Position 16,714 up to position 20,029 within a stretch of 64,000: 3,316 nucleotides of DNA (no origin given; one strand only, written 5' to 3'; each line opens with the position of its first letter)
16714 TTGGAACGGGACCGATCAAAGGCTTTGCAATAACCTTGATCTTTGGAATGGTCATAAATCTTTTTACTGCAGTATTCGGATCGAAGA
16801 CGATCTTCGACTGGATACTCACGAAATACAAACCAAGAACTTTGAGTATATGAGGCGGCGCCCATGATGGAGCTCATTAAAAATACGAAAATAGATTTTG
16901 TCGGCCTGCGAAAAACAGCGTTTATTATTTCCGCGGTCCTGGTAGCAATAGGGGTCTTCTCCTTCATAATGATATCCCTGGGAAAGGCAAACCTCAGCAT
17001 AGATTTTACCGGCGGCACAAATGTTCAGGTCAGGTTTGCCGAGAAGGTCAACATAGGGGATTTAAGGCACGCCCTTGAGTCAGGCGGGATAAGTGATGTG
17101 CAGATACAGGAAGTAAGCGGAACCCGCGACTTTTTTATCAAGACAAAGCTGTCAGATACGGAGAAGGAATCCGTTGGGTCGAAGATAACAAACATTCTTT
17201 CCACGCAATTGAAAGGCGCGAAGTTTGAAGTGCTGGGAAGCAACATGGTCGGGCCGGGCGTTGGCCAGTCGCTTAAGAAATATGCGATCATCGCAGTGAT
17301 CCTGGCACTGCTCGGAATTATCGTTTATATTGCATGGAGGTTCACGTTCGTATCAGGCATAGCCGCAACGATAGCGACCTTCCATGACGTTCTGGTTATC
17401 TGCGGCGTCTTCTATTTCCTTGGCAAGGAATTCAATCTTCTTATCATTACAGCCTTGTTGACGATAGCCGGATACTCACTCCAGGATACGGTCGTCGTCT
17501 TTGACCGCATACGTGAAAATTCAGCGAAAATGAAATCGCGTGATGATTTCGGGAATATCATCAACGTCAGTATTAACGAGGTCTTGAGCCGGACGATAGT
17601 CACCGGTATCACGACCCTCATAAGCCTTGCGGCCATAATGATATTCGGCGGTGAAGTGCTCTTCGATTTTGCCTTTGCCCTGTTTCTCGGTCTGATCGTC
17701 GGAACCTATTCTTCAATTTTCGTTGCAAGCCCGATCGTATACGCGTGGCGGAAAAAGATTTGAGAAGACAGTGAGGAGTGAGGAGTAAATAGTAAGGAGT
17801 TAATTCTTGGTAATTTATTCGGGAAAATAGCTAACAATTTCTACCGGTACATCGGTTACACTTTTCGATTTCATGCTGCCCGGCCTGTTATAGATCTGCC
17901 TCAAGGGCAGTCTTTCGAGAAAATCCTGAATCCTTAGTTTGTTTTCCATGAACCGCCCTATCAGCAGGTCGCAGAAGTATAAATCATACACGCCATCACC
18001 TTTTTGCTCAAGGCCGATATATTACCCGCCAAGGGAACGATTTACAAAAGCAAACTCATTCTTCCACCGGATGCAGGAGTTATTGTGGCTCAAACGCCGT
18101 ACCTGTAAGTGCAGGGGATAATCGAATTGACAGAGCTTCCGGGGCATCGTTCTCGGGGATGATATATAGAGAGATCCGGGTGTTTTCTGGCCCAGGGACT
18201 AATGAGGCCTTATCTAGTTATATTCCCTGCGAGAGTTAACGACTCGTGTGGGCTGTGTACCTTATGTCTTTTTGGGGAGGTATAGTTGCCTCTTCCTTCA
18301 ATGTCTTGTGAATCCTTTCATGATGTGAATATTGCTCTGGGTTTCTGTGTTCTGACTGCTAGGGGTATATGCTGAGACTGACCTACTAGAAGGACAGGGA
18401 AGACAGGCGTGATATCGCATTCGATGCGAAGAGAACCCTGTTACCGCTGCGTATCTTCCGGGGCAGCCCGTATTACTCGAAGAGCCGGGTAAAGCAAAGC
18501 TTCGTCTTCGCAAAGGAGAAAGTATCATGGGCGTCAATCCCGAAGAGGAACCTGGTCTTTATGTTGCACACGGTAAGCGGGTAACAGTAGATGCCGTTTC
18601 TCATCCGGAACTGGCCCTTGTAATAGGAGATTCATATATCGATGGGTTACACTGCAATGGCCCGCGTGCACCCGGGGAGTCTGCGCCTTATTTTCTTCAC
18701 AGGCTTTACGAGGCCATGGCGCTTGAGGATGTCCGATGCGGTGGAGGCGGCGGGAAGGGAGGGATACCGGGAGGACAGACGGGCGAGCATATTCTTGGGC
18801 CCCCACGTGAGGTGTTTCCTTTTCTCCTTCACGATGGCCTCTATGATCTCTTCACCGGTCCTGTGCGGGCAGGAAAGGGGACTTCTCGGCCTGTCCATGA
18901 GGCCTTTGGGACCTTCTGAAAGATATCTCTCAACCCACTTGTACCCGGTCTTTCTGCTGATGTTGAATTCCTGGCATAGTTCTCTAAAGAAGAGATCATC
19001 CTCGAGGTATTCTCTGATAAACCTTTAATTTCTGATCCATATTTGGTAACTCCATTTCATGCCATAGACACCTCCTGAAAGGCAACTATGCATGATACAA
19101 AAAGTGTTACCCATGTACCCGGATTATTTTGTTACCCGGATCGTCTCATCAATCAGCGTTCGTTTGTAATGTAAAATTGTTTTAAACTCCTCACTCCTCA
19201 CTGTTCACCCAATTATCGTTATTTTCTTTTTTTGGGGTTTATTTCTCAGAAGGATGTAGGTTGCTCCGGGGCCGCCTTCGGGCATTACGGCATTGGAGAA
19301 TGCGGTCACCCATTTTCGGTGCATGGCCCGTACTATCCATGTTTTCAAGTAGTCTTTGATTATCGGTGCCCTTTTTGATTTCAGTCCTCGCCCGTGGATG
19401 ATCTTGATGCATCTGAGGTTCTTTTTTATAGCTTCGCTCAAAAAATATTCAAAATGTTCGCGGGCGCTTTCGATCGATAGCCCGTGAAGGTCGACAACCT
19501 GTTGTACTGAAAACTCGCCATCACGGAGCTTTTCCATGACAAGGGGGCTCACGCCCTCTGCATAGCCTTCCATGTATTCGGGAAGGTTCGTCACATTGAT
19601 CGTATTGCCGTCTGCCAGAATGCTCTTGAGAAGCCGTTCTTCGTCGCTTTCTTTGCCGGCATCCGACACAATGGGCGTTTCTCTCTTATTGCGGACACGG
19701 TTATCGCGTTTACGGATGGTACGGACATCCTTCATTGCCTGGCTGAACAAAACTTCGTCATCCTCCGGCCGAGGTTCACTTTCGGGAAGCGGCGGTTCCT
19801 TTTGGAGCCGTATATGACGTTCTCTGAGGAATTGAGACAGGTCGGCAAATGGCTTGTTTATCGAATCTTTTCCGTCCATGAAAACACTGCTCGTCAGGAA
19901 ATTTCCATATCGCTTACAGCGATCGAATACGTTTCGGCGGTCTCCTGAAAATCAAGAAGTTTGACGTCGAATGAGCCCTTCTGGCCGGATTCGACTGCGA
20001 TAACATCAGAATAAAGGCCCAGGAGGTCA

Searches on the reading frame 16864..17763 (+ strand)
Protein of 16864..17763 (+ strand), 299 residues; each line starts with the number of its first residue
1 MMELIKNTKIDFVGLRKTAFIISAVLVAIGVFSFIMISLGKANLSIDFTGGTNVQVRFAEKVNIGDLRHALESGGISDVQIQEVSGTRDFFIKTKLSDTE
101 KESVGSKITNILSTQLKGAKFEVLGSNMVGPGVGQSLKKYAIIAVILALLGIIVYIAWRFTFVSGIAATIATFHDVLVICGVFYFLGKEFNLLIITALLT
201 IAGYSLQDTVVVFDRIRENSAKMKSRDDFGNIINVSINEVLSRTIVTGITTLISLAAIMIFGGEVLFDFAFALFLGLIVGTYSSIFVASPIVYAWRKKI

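Call 13: find_encoding_contigs(protein=window:16864-17763:+, flank=10000, max_places=4)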
Protein window:16864-17763:+ (299 aa): 1 contig read that carries it; 1 place shown.
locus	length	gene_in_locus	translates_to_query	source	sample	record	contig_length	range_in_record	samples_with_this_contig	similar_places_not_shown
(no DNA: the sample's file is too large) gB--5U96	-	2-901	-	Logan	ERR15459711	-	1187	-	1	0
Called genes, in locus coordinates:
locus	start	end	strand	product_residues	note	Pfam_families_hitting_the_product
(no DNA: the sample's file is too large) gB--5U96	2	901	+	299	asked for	PF07549:Sec_GG (weak), PF02355:SecD_SecF_C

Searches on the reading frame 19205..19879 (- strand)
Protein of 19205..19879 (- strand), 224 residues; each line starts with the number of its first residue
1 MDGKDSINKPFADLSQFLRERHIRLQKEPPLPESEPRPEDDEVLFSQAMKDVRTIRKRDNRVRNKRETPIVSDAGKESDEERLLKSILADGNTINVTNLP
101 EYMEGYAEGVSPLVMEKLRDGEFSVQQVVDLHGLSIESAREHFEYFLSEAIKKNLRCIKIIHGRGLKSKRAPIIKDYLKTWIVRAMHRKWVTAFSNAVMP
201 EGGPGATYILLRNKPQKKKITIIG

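Call 45: find_homologous_proteins(query=window:19205-19879:-, max_evalue=1e-20)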
Query window:19205-19879:- (224 aa): 506 proteins with E <= 1e-20 among 703 candidates; the best 120 are listed.
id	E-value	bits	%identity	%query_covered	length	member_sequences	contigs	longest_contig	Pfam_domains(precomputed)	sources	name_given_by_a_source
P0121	2.9e-144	496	100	100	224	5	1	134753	PF01713.28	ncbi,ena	-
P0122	2.5e-124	431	87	100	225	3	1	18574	PF01713.28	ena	-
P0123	2.1e-116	405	82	100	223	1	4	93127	PF01713.28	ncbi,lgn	-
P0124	5.4e-114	397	80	100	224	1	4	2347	PF01713.28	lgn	-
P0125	3.9e-113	394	79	96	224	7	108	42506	PF01713.28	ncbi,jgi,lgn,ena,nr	ncbi:MAG: Smr/MutS family protein [Syntrophorhabdaceae bacterium]|nr:Smr/MutS family endonuclease [S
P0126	3.5e-111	388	78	100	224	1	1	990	PF01713.28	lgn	-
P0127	7.0e-111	387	78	100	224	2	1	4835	PF01713.28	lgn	-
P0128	1.0e-109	383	77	96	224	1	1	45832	PF01713.28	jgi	jgi:DNA-nicking Smr family endonuclease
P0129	2.4e-109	382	75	100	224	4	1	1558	PF01713.28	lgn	-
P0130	4.4e-108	378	75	100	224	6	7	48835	PF01713.28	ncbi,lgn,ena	-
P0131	1.1e-106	373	75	100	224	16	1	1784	PF01713.28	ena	-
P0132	2.6e-106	372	75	100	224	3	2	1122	PF01713.28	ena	-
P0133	3.9e-106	371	73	100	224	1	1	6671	PF01713.28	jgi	jgi:DNA-nicking Smr family endonuclease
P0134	1.5e-105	369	74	96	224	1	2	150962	PF01713.28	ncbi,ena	-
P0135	1.3e-104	366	73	100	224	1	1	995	PF01713.28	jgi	jgi:DNA-nicking Smr family endonuclease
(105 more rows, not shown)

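Call 46: find_encoding_contigs(protein=P0122, flank=3000, max_places=2)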
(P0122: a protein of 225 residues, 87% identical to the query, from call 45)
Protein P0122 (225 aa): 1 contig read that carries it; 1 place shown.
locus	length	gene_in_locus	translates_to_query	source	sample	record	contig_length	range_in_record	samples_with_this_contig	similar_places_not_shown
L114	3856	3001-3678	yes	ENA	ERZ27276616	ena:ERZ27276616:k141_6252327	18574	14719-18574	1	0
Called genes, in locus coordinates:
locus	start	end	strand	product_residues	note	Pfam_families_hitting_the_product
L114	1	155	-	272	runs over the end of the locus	PF01904:DUF72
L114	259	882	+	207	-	PF18306:LDcluster4, PF03641:Lysine_decarbox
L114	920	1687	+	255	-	PF08704:GCD14, PF01135:PCMT, PF13847:Methyltransf_31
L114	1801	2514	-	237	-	PF03544:TonB_C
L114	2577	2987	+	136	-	-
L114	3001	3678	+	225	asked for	PF01713:Smr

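Call 47: find_encoding_contigs(protein=P0123, flank=3000, max_places=2)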
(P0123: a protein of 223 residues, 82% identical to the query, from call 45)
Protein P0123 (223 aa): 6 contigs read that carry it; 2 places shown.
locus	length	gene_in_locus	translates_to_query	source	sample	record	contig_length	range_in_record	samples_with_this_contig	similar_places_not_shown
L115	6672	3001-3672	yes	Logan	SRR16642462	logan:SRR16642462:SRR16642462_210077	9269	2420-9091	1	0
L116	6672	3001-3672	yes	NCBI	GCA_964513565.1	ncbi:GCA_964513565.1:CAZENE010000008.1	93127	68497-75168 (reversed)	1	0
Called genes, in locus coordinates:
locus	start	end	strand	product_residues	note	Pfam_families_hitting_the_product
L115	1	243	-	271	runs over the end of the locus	PF01904:DUF72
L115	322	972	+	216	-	PF18306:LDcluster4, PF03641:Lysine_decarbox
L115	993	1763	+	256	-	PF08704:GCD14, PF01135:PCMT, PF13847:Methyltransf_31 (weak)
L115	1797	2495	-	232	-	PF03544:TonB_C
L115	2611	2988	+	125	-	-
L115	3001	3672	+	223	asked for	PF01713:Smr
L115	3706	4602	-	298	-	PF07549:Sec_GG (weak), PF02355:SecD_SecF_C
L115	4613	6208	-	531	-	PF21760:SecD_1st, PF22599:SecDF_P1_head, PF02355:SecD_SecF_C, PF03176:MMPL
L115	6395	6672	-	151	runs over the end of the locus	?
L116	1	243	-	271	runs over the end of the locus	PF01904:DUF72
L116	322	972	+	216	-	PF18306:LDcluster4, PF03641:Lysine_decarbox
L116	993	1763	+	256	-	PF08704:GCD14, PF01135:PCMT, PF13847:Methyltransf_31 (weak)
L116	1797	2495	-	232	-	PF03544:TonB_C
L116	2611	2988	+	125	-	-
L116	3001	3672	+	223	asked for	PF01713:Smr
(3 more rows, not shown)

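Call 48: find_encoding_contigs(protein=P0125, flank=3000, max_places=4)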
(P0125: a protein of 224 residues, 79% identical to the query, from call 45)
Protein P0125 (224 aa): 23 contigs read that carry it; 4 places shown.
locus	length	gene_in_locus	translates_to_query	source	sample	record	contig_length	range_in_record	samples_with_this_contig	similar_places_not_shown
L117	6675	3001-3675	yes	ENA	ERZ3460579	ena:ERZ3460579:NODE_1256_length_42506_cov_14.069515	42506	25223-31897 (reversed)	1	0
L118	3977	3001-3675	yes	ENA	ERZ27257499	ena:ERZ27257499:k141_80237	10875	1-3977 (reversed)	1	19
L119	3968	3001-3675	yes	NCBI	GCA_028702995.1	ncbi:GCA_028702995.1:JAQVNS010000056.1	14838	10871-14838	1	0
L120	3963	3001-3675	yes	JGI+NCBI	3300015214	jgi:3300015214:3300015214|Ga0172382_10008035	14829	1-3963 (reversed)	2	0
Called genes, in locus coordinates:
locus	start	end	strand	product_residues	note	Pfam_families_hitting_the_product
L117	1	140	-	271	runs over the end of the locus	PF01904:DUF72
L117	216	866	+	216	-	PF18306:LDcluster4, PF03641:Lysine_decarbox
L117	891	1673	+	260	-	PF08704:GCD14, PF01135:PCMT, PF13847:Methyltransf_31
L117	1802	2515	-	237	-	PF03544:TonB_C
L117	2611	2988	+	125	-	-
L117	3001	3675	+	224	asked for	PF01713:Smr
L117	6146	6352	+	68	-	-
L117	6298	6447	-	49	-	-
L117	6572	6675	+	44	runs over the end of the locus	-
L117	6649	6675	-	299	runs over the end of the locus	PF02355:SecD_SecF_C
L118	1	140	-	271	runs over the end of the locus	PF01904:DUF72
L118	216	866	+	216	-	PF18306:LDcluster4, PF03641:Lysine_decarbox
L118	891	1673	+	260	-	PF08704:GCD14, PF01135:PCMT, PF13847:Methyltransf_31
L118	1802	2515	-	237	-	PF03544:TonB_C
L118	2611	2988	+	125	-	-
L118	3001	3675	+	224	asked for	PF01713:Smr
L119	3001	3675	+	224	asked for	PF01713:Smr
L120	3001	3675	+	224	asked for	PF01713:Smr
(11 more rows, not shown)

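Call 75: list_cluster_members(proteins=[P0121, P0001])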
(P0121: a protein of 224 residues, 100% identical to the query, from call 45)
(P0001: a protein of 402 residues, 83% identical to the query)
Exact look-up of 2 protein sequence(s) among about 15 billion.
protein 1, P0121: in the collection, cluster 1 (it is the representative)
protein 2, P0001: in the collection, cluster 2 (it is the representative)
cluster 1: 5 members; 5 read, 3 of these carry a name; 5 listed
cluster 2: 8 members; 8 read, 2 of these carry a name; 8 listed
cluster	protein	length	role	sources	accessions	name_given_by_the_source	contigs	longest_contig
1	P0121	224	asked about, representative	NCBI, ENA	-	-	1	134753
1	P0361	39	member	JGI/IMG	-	DNA-nicking Smr family endonuclease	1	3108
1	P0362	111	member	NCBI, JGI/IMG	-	hypothetical protein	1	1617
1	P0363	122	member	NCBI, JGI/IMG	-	DNA-nicking Smr family endonuclease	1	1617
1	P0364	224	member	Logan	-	-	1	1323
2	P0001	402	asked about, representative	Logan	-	-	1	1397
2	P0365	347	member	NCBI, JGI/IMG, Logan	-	putative transposase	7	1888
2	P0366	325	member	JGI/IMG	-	transposase InsO family protein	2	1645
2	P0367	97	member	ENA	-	-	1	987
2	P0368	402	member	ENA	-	-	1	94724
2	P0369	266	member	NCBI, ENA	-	-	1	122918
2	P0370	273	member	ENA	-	-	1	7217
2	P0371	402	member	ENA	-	-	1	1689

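Call 76: find_encoding_contigs(protein=P0368, flank=3000, max_places=3)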
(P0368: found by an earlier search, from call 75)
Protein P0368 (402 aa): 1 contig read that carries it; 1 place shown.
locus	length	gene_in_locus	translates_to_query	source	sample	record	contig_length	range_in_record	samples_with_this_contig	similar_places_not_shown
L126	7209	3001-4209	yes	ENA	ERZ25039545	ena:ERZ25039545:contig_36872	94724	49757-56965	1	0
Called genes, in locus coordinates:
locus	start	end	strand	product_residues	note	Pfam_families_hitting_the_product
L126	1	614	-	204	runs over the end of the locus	PF04367:DUF502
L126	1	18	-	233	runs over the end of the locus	PF00902:TatC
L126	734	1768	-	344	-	-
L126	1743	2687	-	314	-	PF03190:Thioredox_DsbH, PF13899:Thioredoxin_7, PF13098:Thioredoxin_2 (weak)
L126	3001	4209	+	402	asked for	PF01527:HTH_Tnp_1 (faint), PF13011:LZ_Tnp_IS481, PF13384:HTH_23 (weak), PF13518:HTH_28, PF13551:HTH_29 (weak), PF13565:HTH_32, PF00665:rve, PF13683:rve_3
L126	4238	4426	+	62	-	-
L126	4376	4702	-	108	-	PF04342:DMT_6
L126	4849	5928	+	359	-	PF02826:2-Hacid_dh_C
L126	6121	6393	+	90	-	PF07995:GSDH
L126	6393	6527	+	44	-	PF07995:GSDH (weak)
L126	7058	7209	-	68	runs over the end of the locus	-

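Call 79: find_encoding_contigs(protein=P0369, flank=2500, max_places=2)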
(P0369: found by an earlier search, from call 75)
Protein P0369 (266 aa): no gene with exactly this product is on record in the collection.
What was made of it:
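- Tried and rejected: P0369 was not on record (call 79).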
